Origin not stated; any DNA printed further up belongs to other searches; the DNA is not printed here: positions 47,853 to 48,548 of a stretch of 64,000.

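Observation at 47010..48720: AT-rich islet with HicA-HicB-like toxin-antitoxin pair, a third translationally coupled unknown gene, and palindromic operator candidates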

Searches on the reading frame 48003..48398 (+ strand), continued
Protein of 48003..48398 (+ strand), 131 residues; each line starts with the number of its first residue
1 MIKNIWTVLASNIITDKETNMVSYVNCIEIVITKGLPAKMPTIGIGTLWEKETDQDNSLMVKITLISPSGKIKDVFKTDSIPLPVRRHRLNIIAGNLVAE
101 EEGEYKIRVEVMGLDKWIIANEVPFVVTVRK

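Call 71: find_encoding_contigs(protein=P0148, flank=2500, max_places=3)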
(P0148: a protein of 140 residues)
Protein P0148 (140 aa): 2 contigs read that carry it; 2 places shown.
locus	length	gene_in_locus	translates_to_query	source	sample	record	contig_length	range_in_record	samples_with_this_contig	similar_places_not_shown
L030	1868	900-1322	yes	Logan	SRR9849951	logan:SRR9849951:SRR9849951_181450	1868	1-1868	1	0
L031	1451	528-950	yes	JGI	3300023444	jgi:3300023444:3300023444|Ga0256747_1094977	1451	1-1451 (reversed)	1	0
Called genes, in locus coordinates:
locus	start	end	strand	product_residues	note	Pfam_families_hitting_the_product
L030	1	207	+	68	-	?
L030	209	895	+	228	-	PF13560:HTH_31 (faint), PF01381:HTH_3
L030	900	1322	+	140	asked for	-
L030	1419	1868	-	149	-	?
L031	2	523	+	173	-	?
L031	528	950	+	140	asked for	-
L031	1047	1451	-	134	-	PF13180:PDZ_2 (weak)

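Call 72: find_encoding_contigs(protein=P0065, flank=2500, max_places=3)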
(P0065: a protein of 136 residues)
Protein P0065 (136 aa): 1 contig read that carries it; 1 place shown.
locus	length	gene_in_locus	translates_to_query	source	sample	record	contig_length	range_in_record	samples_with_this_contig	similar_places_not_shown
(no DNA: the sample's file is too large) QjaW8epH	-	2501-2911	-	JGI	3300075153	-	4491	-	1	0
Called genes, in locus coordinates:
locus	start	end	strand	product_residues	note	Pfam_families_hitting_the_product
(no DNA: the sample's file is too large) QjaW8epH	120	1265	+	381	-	PF04015:DUF362, PF13237:Fer4_10 (faint), PF00037:Fer4 (weak), PF12797:Fer4_2 (faint), PF12837:Fer4_6 (weak), PF14697:Fer4_21, PF12838:Fer4_7, PF13187:Fer4_9 (weak), +3 more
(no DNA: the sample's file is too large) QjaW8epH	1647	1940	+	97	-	-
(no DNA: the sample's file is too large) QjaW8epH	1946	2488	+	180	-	PF05534:HicB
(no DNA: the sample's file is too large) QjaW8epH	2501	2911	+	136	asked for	-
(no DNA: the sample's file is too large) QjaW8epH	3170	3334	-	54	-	-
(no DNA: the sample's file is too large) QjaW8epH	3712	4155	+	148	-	?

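Call 89: search_protein_families(library=phrogs, alignment_id=A2, max_evalue=0.001)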
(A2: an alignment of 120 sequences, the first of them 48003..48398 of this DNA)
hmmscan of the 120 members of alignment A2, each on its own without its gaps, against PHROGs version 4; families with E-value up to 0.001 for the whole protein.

A. member 1, window:48003-48398:+ (131 aa): 0 families

B. families by the number of members that match (of 120 scanned): 1 family
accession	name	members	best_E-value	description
phrog_5881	-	4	5.7e-05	-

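Call 90: search_protein_families(library=padloc, alignment_id=A2, max_evalue=0.001)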
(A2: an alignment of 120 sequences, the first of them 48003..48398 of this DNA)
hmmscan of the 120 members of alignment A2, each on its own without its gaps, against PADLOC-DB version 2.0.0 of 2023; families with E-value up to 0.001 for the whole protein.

A. member 1, window:48003-48398:+ (131 aa): 0 families

B. families by the number of members that match (of 120 scanned): 0 families

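Call 94: search_dna_similar(query=P0180, collection=plasmids, mode=protein, max_evalue=0.01)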
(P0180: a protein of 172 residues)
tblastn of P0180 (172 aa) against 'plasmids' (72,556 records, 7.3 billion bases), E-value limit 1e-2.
No match.

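Call 95: search_dna_similar(query=L009:6001-6438:+, collection=plasmids, mode=protein, max_evalue=0.01)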
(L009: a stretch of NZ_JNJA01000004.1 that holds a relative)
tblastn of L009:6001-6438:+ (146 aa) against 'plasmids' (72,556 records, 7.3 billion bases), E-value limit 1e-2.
No match.
